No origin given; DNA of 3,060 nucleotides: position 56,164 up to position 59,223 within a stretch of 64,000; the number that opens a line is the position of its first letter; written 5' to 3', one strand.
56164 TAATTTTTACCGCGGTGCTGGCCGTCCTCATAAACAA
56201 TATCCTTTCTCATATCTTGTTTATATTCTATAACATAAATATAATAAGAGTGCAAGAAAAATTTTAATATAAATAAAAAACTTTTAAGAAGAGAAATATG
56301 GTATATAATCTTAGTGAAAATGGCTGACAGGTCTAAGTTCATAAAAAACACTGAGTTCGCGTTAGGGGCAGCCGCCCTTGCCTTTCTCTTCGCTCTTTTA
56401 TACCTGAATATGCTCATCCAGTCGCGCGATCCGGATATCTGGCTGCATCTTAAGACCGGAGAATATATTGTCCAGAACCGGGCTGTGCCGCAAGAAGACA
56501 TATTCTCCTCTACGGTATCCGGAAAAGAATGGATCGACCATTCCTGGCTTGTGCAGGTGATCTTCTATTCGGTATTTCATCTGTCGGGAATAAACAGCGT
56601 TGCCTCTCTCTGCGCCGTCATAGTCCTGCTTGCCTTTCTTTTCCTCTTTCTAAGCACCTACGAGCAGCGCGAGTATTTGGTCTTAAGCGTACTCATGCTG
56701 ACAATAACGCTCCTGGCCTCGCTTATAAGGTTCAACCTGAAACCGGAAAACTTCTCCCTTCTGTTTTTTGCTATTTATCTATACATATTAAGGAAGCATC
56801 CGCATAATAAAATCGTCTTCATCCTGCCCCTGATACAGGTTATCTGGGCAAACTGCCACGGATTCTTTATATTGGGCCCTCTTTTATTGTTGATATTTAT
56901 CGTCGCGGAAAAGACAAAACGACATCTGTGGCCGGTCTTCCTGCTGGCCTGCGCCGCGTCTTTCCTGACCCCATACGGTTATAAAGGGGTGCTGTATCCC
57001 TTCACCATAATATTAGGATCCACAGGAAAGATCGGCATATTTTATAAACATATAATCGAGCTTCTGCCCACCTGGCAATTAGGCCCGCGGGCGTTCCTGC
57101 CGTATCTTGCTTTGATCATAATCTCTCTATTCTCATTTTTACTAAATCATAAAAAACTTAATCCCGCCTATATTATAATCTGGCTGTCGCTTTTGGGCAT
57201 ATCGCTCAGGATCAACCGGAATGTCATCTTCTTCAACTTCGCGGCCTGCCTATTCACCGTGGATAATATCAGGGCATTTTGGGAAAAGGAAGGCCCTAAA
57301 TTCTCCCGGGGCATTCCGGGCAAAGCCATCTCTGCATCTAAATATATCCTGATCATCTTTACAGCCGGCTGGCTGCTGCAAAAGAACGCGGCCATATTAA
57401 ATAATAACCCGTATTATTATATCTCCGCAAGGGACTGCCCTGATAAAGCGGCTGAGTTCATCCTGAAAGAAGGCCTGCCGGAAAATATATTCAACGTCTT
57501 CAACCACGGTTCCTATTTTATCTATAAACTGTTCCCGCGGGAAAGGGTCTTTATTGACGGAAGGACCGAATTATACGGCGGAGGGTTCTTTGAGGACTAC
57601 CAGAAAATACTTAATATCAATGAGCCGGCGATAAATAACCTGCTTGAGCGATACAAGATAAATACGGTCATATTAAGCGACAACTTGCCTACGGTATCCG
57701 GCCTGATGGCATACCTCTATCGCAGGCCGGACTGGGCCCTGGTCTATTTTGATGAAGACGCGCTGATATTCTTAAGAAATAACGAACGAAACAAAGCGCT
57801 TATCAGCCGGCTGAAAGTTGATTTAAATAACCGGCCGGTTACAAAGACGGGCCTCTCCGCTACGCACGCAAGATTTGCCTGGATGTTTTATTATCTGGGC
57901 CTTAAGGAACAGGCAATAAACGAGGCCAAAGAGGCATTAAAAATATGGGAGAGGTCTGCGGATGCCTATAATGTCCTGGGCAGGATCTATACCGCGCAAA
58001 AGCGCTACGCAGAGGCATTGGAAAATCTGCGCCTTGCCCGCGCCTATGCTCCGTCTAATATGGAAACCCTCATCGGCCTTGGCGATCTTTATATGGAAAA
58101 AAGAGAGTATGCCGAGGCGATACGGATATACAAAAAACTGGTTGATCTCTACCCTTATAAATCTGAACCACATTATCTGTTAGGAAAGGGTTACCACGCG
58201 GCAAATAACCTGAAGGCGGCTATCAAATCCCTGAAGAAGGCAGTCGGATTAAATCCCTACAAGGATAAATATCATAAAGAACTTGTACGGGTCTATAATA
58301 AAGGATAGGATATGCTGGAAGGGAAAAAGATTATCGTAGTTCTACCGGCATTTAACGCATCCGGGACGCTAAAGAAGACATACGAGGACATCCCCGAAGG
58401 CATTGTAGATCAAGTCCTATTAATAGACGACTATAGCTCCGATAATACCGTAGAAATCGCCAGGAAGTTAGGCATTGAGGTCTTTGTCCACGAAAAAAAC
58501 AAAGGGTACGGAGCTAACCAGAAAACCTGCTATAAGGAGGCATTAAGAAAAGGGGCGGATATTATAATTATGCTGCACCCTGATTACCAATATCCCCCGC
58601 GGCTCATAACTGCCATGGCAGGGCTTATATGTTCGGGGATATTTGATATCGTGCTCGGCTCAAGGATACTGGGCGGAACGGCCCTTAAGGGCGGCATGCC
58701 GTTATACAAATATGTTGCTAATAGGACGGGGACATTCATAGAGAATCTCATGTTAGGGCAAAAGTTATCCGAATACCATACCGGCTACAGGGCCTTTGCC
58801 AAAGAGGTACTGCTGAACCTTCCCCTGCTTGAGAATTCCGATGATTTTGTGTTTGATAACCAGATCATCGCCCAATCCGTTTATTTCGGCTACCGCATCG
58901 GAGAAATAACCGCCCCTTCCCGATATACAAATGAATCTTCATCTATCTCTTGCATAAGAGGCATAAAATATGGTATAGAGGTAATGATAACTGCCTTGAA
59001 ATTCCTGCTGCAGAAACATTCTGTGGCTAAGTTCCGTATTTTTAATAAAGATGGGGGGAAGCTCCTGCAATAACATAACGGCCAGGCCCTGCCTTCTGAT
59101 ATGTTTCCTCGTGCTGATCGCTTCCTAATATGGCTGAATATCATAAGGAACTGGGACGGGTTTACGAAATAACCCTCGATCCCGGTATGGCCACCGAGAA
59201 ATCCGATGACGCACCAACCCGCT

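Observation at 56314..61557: GT-C (PMT/ArnT-like, TPR-tailed) + GT2 polyprenol-P-sugar synthase + membrane spermidine-synthase-like gene cluster divergently adjacent to the tad/giant operon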

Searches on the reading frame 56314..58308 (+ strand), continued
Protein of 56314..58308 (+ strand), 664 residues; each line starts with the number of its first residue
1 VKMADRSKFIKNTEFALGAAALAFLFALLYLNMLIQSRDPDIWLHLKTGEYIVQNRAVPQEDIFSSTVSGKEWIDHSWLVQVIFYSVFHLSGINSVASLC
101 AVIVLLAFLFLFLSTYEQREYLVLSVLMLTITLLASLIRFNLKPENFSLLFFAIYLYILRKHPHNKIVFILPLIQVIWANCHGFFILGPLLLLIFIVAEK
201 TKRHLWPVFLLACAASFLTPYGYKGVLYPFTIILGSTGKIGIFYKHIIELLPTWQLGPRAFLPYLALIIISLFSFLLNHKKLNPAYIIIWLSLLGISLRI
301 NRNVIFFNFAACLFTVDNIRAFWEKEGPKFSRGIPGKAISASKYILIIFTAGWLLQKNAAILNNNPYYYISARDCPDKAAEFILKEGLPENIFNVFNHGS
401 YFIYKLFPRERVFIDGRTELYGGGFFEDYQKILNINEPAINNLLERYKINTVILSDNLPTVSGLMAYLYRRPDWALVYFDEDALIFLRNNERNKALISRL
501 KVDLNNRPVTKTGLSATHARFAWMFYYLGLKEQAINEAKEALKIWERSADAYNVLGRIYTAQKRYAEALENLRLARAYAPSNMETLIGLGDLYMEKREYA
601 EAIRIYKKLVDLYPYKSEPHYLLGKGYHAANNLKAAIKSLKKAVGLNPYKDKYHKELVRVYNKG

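Call 22: find_encoding_contigs(protein=P0009, flank=10000, max_places=1)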
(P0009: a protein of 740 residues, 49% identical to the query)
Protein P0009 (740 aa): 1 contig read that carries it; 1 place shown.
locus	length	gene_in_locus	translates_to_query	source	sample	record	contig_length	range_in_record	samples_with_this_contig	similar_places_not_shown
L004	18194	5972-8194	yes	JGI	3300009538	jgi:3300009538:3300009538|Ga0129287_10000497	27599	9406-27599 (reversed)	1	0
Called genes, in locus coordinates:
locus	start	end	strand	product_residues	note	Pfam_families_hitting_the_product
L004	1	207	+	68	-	?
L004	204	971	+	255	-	-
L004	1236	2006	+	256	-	PF13641:Glyco_tranf_2_3, PF00535:Glycos_transf_2, PF10111:Glyco_tranf_2_2 (weak)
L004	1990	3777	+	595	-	-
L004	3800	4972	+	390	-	-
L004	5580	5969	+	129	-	-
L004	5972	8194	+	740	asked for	PF00515:TPR_1 (faint), PF25063:ARM_TT21_C (faint), PF13424:TPR_12 (faint), PF13431:TPR_17 (faint), PF07719:TPR_2 (faint), PF12895:ANAPC3 (faint), PF13174:TPR_6 (faint), PF13181:TPR_8 (faint), +5 more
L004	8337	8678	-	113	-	PF02643:DUF192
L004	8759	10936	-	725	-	PF01656:CbiA, PF10609:ParA, PF13614:AAA_31, PF00437:T2SSE, PF27713:UCP018868 (weak)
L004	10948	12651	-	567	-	PF13629:T2SS-T3SS_pil_N, PF04972:BON (faint), PF00263:Secretin, PF13103:TonB_2, PF03544:TonB_C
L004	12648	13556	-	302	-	PF08666:SAF, PF16976:RcpC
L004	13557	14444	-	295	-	PF13145:Rotamase_2, PF00639:Rotamase, PF13616:Rotamase_3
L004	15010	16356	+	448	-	PF00437:T2SSE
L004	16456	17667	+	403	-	PF08495:FIST, PF10442:FIST_C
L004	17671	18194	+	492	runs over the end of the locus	PF00512:HisKA, PF02518:HATPase_c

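Call 25: fold_search(model_id=the predicted structure, library=pdb)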
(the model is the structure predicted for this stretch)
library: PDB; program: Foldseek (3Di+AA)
matches with E <= 10: 1446; with E <= 0.001: 198
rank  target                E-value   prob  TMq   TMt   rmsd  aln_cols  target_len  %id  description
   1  8age_A                2.7e-08  1.00  0.53  0.54  11.2       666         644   12  Structure of yeast oligosaccharylransferase complex with acceptor peptide bound (released 2022-12-07)
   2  7oci_F                3.7e-07  1.00  0.52  0.53  11.9       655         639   12  Cryo-EM structure of yeast Ost6p containing oligosaccharyltransferase complex (released 2022-02-16)
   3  8agb_A                5.4e-07  1.00  0.50  0.51  13.4       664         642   12  Structure of yeast oligosaccharylransferase complex with lipid-linked oligosaccharide bound (released 2022-12-07)
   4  8agc_A                1.0e-06  1.00  0.52  0.49  10.2       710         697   12  Structure of yeast oligosaccharylransferase complex with lipid-linked oligosaccharide and non-acceptor peptide bound (released 2022-12-07)
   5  9n9j_I                1.2e-06  1.00  0.49  0.47   8.3       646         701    8  Structure of a GRP94 folding intermediate engaged with a CCDC134- and FKBP11-bound secretory translocon (released 2025-11-19)
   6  6ezn_F                1.6e-06  1.00  0.48  0.48  12.8       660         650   11  Cryo-EM structure of the yeast oligosaccharyltransferase (OST) complex (released 2018-01-17)
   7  5gmy_A                2.4e-06  1.00  0.48  0.39  11.7       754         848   11  Crystal structure of the Archaeoglobus fulgidus oligosaccharyltransferase (O29867_ARCFU) tethered with an acceptor pep (released 2017-02-01)
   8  8chy                  2.7e-06  1.00  0.19  0.44   6.2       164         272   29  Crystal structure of an 8-repeat consensus TPR superhelix with Zinc. (released 2024-02-21)
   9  7zli_A                2.7e-06  1.00  0.46  0.46   8.8       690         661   10  Cryo-EM structure of C-mannosyltransferase CeDPY19, in complex with Dol25-P-Man and bound to CMT2-Fab and anti-Fab nan (released 2023-01-11)
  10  9gzg_A                2.9e-06  1.00  0.22  0.87   2.0       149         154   29  Crystal structure of CTPR4E4 mutant (released 2025-10-15)
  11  9qhb                  3.0e-06  1.00  0.21  0.49   6.4       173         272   26  Crystal structure of 16-repeat CTPR protein with eliminated coordination sites (released 2025-10-22)
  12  6s7t_A                4.9e-06  1.00  0.53  0.50   9.9       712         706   10  Cryo-EM structure of human oligosaccharyltransferase complex OST-B (released 2019-12-18)
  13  8b6l_I                4.9e-06  1.00  0.50  0.49   8.6       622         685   11  Subtomogram average of the human Sec61-TRAP-OSTA-translocon (released 2022-12-07)
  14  1w3b_A                6.8e-06  1.00  0.23  0.38  20.8       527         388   13  The superhelical TPR domain of O-linked GlcNAc transferase reveals structural similarities to importin alpha. (released 2004-09-09)
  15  8a3t_F                6.8e-06  1.00  0.16  0.20  25.0       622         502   16  S. cerevisiae APC/C-Cdh1 complex (released 2022-08-31)
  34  3wak                  2.5e-05  1.00  0.47  0.37  11.9       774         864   12  Crystal structure of the Archaeoglobus fulgidus oligosaccharyltransferase (O29867_ARCFU) in the apo form (released 2013-10-30)
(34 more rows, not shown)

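Call 77: find_encoding_contigs(protein=P0015, flank=10000, max_places=1)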
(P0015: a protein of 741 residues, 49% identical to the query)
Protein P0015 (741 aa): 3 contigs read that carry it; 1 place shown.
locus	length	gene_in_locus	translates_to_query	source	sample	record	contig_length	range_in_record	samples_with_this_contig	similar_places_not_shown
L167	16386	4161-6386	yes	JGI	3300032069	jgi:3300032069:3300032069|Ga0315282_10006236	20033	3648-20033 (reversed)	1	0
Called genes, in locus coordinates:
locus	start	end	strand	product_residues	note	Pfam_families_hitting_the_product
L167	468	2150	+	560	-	PF13231:PMT_2 (weak)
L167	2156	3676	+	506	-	PF00535:Glycos_transf_2, PF10111:Glyco_tranf_2_2 (weak), PF13489:Methyltransf_23, PF08241:Methyltransf_11, PF08242:Methyltransf_12, PF13649:Methyltransf_25, PF13847:Methyltransf_31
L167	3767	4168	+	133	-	-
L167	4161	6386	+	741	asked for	PF13181:TPR_8 (faint), PF25063:ARM_TT21_C (faint), PF07719:TPR_2 (faint), PF13424:TPR_12 (faint), PF13428:TPR_14 (faint), PF13176:TPR_7 (faint), PF13432:TPR_16 (weak)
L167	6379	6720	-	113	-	PF02643:DUF192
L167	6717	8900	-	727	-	PF01656:CbiA, PF10609:ParA, PF13614:AAA_31, PF00437:T2SSE, PF27713:UCP018868 (faint)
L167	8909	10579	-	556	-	PF13629:T2SS-T3SS_pil_N, PF00263:Secretin, PF13103:TonB_2 (weak), PF03544:TonB_C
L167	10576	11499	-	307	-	PF08666:SAF, PF16976:RcpC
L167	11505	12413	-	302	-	PF13145:Rotamase_2, PF13616:Rotamase_3, PF00639:Rotamase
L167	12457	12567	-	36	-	-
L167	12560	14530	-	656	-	PF00005:ABC_tran, PF02463:SMC_N (faint), PF13304:AAA_21 (faint), PF12704:MacB_PCD, PF02687:FtsX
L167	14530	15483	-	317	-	PF25919:BSH_CusB (faint), PF00364:Biotin_lipoyl (faint), PF25917:BSH_RND, PF25973:BSH_CzcB, PF25984:BSH_YknX (weak), PF25990:Beta-barrel_YknX (weak), PF25967:RND-MFP_C, PF25975:CzcB_C (faint)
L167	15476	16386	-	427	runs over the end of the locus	PF02321:OEP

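Call 78: find_encoding_contigs(protein=P0018, flank=10000, max_places=1)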
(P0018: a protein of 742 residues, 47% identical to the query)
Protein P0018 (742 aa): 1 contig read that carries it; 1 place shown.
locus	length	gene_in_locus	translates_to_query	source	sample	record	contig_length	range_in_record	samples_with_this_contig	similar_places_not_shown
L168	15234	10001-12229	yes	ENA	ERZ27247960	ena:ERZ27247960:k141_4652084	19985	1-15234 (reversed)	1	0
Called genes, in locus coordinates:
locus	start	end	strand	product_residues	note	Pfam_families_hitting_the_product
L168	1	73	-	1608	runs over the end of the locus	?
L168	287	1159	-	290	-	PF00482:T2SSF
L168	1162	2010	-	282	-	PF00482:T2SSF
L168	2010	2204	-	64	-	-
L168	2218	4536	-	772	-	-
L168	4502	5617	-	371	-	-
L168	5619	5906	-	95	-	-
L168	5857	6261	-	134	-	-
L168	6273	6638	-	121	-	-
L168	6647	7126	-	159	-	-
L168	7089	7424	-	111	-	-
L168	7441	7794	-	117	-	-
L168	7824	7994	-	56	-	-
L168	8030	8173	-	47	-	-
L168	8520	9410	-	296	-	-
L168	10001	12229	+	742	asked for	PF13431:TPR_17 (faint), PF13181:TPR_8 (faint), PF13424:TPR_12 (faint), PF13428:TPR_14 (faint), PF00515:TPR_1 (faint), PF07719:TPR_2 (faint), PF13432:TPR_16 (faint), PF13414:TPR_11 (weak), +2 more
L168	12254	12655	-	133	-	PF02643:DUF192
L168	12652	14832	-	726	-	PF01656:CbiA, PF10609:ParA (weak), PF13614:AAA_31, PF00437:T2SSE, PF27713:UCP018868 (weak)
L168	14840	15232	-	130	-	?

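Call 79: find_encoding_contigs(protein=P0042, flank=10000, max_places=1)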
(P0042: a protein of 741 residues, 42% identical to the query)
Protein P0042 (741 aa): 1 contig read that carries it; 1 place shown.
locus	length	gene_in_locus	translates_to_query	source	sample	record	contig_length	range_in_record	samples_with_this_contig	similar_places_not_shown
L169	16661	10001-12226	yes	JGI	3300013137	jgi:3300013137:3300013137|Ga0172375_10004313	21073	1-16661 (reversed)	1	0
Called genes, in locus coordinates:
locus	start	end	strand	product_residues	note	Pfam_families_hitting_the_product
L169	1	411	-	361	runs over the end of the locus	PF13353:Fer4_12 (weak), PF04055:Radical_SAM, PF13186:SPASM (weak)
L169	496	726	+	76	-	-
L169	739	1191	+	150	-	PF04773:FecR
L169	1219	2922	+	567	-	PF05226:CHASE2, PF00990:GGDEF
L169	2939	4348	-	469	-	PF13567:DUF4131, PF03772:Competence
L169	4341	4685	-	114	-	PF12836:HHH_3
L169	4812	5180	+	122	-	PF00072:Response_reg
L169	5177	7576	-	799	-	PF00133:tRNA-synt_1, PF01406:tRNA-synt_1e (faint), PF09334:tRNA-synt_1g, PF13603:tRNA-synt_1_2, PF00133:tRNA-synt_1, PF09334:tRNA-synt_1g (weak), PF08264:Anticodon_1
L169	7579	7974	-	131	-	PF00072:Response_reg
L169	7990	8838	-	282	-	PF01261:AP_endonuc_2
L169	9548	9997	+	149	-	-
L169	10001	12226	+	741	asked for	PF24575:TPR_Slam (weak), PF12895:ANAPC3, PF13414:TPR_11 (weak), PF00515:TPR_1, PF07719:TPR_2 (weak), PF13181:TPR_8 (weak), PF13414:TPR_11 (weak), PF13432:TPR_16, +7 more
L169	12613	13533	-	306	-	PF13354:Beta-lactamase2, PF00768:Peptidase_S11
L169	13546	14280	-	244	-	PF01476:LysM, PF01510:Amidase_2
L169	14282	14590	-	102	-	-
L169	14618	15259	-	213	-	PF00657:Lipase_GDSL, PF13472:Lipase_GDSL_2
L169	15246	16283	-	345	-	PF21016:RlmN_N, PF04055:Radical_SAM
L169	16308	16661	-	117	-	?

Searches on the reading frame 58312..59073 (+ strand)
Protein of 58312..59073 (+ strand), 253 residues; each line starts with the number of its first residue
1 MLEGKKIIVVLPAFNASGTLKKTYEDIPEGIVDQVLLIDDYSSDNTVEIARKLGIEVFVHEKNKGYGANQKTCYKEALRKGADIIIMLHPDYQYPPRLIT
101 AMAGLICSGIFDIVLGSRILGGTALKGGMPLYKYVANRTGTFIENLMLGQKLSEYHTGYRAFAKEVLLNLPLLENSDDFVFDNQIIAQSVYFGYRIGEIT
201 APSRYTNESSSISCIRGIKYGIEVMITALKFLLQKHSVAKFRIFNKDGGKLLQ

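Call 5: search_protein_families(library=pfam, proteins=[window:58312-59073:+], max_evalue=0.01)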
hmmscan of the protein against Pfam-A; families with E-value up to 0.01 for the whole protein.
window:58312-59073:+ (253 aa): 2 families
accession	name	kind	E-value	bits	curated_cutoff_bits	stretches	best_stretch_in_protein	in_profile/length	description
PF00535.33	Glycos_transf_2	-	2.6e-20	73.4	23.3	1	9-167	2-164/168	Glycosyl transferase family 2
PF05204.19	Hom_end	-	0.0032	18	21.1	1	38-81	41-87/110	Homing endonuclease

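Call 6: search_protein_families(library=ncbifam, proteins=[window:58312-59073:+], max_evalue=0.01)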
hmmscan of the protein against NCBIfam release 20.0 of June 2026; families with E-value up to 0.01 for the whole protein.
window:58312-59073:+ (253 aa): 7 families
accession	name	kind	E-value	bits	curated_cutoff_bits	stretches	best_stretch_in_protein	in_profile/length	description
TIGR04182.1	glyco_TIGR04182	equivalog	1.1e-17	64.3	325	1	7-233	2-219/293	S-layer glycoprotein N-glycosyltransferase AglJ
NF058614.1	PPMAGASynPpgS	equivalog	5.5e-17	61.9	370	1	8-211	3-204/226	polyprenyl-phospho-N-acetylgalactosaminyl synthase PpgS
NF041391.1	DPhHxTase_Halo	equivalog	6.3e-15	54.7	375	1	36-201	27-181/213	dolichyl-phosphate hexose transferase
TIGR04283.1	glyco_like_mftF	equivalog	7.5e-08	32.2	182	1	9-106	3-97/221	TIGR04283 family arsenosugar biosynthesis glycosyltransferase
NF010496.0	PRK13915.1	equivalog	1.4e-06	27.6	262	1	4-62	30-93/307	glucosyl-3-phosphoglycerate synthase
NF047588.1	GlcsyltransPgfSStrep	equivalog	0.00014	21.2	500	1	6-126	2-129/308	glycosyltransferase PgfS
TIGR01556.1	rhamnosyltran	subfamily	0.0041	16.4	200.55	1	20-101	10-93/281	rhamnosyltransferase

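Call 35: search_solved_structures(query=window:58312-59073:+, max_evalue=0.001)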
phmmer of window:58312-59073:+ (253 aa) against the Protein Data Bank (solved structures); distinct sequences matched with E-value up to 0.001: 4.
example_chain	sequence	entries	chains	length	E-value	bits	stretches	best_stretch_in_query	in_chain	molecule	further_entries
5mlz_A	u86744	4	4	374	7.9e-10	41.8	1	4-170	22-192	Dolichol monophosphate mannose synthase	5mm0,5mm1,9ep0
7osv_A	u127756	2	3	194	2e-05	27.4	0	45-87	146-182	DeNovoTIM6-SB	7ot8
9bhc_C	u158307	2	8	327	0.00047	22.9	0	5-114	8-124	Undecaprenyl-phosphate 4-deoxy-4-formamido-L-arabinose transferase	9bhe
8vxh_A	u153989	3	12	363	0.00067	22.4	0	5-114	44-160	Undecaprenyl-phosphate 4-deoxy-4-formamido-L-arabinose transferase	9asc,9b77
